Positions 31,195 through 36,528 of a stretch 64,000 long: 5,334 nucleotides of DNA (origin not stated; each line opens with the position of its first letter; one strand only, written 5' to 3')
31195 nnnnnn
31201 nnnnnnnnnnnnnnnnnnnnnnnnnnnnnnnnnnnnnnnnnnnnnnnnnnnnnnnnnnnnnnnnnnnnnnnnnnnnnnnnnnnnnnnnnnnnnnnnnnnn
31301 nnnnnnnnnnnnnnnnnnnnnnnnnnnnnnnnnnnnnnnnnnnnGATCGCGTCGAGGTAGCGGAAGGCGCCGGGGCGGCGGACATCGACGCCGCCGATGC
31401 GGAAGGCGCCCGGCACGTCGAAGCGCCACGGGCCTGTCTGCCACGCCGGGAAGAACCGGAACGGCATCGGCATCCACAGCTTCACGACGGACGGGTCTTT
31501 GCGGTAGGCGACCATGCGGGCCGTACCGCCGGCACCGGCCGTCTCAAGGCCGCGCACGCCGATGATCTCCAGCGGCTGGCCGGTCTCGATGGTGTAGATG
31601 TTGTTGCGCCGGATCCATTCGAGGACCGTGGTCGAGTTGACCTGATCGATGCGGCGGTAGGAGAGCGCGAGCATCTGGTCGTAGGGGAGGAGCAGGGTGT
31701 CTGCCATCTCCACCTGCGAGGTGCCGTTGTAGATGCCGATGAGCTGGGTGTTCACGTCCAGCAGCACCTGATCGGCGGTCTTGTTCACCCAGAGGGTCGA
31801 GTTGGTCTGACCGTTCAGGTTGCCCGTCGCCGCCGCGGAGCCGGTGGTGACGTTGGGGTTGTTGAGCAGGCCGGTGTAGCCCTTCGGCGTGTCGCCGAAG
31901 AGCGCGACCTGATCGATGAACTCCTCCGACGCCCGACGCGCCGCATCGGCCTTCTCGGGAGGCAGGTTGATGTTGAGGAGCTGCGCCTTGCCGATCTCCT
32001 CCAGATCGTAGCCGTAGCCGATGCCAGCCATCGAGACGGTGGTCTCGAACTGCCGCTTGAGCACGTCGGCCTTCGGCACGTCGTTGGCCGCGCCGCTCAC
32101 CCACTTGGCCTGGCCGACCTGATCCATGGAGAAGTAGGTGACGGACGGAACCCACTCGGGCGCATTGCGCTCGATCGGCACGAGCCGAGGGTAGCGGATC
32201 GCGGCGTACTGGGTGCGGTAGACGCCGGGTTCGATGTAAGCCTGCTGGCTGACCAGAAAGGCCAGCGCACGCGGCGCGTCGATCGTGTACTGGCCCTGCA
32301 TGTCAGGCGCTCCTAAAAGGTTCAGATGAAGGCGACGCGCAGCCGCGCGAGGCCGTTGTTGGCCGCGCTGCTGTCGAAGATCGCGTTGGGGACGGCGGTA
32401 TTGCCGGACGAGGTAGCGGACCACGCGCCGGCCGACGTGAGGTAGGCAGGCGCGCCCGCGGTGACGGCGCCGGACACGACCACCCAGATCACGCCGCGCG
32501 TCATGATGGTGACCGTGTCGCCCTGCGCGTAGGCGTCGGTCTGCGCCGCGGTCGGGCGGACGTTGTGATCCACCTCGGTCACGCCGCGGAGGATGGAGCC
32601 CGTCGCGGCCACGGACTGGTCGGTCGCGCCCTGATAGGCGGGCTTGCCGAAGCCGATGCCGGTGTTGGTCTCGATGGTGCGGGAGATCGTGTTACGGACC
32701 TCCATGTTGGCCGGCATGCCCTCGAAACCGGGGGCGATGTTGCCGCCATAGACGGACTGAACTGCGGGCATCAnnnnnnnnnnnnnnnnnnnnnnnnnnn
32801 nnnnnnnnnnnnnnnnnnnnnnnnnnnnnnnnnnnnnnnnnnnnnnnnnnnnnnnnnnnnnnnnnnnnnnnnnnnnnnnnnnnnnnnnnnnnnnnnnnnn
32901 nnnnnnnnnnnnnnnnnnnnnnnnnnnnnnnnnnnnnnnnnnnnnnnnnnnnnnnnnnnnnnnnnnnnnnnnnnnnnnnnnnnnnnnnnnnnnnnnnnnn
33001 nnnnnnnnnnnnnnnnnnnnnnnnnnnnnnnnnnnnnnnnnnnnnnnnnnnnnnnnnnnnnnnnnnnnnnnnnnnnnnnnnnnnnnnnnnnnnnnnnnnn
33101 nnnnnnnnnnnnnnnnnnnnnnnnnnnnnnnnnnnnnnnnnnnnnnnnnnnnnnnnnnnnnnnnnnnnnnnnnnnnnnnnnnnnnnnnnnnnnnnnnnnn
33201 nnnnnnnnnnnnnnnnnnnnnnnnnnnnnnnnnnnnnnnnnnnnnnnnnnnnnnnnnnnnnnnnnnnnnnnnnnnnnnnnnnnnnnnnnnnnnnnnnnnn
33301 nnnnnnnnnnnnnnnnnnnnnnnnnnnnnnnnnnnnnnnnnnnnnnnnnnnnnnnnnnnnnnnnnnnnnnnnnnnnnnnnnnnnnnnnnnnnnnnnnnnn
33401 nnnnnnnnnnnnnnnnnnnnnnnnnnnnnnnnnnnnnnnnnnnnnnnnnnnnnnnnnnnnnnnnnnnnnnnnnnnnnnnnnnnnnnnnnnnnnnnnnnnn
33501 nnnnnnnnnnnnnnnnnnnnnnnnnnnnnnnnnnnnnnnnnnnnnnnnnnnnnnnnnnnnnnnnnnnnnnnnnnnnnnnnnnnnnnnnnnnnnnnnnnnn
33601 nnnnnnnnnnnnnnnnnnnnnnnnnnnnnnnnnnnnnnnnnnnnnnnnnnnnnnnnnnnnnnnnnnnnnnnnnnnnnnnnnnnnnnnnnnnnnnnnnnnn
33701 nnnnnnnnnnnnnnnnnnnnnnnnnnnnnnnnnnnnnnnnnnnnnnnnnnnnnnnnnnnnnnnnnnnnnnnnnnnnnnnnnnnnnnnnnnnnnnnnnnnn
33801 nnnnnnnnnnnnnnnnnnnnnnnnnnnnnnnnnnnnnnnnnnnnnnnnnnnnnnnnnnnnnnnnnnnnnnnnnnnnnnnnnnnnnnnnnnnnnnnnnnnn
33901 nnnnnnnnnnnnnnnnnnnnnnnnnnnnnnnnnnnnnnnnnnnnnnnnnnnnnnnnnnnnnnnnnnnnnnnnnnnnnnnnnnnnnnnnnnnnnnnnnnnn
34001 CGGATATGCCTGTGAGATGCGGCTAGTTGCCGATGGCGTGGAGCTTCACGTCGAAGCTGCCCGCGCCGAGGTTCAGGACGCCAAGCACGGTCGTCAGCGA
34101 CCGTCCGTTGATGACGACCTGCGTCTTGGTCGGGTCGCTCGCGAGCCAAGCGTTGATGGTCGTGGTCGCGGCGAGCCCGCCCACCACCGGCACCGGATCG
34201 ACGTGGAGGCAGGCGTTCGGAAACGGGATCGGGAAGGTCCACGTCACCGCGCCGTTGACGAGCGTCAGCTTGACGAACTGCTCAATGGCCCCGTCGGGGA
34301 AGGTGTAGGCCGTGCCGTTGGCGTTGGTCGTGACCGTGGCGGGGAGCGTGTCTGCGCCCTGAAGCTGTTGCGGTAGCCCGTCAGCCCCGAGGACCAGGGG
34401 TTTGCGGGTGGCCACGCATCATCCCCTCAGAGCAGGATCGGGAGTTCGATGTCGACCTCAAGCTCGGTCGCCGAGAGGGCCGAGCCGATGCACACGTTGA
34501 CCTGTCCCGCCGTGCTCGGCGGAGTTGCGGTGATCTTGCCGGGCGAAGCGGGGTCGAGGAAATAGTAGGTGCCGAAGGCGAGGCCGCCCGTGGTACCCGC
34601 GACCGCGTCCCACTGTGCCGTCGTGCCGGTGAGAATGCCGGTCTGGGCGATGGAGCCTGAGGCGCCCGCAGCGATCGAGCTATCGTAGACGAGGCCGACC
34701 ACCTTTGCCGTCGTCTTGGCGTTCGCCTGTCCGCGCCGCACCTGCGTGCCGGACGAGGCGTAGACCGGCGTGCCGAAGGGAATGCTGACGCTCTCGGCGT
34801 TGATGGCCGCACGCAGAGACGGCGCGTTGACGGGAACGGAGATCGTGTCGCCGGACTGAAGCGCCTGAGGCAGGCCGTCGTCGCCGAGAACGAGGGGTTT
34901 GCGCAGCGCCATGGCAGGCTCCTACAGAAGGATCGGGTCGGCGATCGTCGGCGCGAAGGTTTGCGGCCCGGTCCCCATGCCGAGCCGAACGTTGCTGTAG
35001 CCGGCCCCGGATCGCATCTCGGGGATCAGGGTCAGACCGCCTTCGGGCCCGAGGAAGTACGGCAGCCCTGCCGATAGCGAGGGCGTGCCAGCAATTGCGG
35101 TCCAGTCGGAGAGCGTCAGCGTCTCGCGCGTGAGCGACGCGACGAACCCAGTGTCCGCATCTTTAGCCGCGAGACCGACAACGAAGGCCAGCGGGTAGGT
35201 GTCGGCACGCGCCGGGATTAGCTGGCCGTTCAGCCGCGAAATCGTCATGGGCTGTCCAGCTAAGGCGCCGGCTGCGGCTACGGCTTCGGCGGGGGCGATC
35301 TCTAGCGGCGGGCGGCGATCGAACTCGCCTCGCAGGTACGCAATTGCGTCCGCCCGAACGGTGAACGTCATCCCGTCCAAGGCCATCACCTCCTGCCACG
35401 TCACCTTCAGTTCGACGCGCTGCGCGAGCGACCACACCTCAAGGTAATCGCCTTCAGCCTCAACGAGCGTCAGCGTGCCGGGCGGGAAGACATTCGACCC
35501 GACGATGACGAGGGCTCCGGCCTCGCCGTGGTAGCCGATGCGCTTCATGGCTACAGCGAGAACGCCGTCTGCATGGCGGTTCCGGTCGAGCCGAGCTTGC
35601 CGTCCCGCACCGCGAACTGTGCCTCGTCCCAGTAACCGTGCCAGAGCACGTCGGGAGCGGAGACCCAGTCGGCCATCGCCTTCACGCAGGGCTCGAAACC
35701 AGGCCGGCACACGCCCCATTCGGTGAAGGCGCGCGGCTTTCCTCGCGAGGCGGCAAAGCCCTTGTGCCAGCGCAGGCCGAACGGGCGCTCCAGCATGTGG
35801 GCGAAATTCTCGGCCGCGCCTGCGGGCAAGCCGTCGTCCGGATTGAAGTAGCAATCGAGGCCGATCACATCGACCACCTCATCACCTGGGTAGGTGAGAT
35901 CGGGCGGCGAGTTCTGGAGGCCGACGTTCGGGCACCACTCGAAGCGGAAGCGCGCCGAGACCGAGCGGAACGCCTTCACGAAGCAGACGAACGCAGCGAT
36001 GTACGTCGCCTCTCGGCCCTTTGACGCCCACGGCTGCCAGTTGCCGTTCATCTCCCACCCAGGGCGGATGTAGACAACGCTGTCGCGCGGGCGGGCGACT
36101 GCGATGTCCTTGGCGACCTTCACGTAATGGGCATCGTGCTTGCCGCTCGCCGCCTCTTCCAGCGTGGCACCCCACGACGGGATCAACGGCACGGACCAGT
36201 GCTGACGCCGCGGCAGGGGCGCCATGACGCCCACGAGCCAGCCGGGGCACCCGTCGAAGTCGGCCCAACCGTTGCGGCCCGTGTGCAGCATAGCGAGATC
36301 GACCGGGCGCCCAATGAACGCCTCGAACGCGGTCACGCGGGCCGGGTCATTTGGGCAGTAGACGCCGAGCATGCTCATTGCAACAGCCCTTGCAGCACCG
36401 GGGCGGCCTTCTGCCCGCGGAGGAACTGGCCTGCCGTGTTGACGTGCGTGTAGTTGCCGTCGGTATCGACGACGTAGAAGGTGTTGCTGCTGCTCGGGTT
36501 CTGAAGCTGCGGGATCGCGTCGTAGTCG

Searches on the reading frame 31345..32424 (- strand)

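Call 27: search_protein_families(library=phrogs, proteins=[window:31345-32424:-], max_evalue=0.001)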
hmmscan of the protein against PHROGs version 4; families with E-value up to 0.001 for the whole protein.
window:31345-32424:- (360 aa): 2 families
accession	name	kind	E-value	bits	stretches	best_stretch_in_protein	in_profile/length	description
phrog_264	-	head and packaging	1.7e-86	291.1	1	47-360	21-321/321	major head protein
phrog_6671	-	unknown function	2e-05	24.8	1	109-264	65-217/343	-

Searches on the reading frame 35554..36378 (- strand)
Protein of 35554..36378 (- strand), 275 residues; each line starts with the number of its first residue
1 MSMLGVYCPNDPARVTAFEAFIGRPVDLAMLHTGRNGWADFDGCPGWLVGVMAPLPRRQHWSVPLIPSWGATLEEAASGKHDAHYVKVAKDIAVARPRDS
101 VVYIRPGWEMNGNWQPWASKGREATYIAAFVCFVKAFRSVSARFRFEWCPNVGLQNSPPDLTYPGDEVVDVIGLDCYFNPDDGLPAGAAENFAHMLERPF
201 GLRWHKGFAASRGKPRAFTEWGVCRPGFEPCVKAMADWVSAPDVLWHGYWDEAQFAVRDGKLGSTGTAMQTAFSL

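Call 27: search_protein_families(library=phrogs, proteins=[window:35554-36378:-], max_evalue=0.001)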
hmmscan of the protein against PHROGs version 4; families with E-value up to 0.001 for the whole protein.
window:35554-36378:- (275 aa): 0 families

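Call 68: search_protein_families(library=pfam, proteins=[window:35554-36378:-], max_evalue=0.01)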
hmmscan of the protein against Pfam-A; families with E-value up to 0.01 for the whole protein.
window:35554-36378:- (275 aa): 1 family
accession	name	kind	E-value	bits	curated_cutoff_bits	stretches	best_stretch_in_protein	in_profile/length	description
PF02156.21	Glyco_hydro_26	-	1.9e-07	31.2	20.2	1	101-181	152-233/311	Glycosyl hydrolase family 26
